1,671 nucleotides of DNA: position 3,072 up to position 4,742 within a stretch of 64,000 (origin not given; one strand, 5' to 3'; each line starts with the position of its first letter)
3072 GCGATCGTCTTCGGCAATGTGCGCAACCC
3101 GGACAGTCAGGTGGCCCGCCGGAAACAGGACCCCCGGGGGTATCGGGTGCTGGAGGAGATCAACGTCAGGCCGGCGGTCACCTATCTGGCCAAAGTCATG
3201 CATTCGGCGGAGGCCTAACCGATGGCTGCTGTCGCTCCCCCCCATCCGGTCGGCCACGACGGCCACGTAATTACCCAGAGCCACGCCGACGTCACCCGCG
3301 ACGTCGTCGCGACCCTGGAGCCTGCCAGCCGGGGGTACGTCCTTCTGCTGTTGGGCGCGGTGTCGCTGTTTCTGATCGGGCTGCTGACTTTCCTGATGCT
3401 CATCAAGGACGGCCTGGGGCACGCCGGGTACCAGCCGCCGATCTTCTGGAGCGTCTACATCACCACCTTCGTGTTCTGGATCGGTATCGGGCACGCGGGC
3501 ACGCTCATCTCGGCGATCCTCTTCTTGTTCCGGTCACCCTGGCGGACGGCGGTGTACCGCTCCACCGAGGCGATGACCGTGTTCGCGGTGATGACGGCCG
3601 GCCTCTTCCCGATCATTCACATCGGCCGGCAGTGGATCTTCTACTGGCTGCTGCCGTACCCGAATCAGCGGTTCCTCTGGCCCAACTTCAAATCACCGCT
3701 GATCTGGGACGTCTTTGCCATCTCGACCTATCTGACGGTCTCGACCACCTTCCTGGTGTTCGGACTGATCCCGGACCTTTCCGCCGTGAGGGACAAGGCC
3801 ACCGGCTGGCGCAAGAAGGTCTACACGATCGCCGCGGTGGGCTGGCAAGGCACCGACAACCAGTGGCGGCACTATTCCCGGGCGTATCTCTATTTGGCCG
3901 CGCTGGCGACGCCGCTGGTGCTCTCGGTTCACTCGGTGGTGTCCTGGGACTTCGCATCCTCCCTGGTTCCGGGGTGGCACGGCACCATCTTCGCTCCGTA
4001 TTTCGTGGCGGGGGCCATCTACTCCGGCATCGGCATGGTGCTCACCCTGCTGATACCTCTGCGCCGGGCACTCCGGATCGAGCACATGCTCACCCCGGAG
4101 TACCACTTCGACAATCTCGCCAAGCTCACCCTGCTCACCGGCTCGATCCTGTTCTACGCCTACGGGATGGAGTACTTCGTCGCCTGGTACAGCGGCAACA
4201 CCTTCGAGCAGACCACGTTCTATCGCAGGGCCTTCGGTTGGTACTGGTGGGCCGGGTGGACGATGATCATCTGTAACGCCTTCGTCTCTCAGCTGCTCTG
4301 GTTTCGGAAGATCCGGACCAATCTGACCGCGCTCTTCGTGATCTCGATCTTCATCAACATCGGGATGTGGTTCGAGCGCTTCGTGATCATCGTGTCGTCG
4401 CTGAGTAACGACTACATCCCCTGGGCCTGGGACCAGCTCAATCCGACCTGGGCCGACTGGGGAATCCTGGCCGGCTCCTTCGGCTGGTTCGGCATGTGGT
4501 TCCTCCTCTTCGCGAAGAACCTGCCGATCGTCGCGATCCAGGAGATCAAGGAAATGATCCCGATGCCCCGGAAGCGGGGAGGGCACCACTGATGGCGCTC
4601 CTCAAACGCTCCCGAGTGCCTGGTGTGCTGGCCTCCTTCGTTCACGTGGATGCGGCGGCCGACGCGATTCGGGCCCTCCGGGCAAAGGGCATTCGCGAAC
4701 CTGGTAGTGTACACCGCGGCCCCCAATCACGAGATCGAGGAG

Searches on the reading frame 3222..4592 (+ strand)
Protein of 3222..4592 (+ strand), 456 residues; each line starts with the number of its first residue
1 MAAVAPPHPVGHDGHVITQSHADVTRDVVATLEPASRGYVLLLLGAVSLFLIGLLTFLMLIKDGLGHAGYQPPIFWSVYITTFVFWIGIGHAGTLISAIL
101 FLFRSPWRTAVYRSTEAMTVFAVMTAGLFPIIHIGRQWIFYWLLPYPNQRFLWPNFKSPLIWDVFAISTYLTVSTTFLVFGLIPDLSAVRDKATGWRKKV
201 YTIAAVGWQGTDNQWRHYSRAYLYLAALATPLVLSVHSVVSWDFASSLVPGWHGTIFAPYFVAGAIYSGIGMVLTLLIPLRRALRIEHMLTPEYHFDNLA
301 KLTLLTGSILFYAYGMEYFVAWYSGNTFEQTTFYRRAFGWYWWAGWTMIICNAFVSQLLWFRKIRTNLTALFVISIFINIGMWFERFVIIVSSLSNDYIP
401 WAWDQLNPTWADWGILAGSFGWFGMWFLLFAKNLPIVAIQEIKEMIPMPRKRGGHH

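Call 92: search_protein_families(library=pfam, proteins=[window:3222-4592:+], max_evalue=0.00001)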
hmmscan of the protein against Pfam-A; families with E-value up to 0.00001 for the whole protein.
window:3222-4592:+ (456 aa): 1 family
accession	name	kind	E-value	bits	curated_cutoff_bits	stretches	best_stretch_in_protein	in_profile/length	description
PF03916.19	NrfD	-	4.1e-25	89.5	25.8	1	71-393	6-308/313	Polysulphide reductase, NrfD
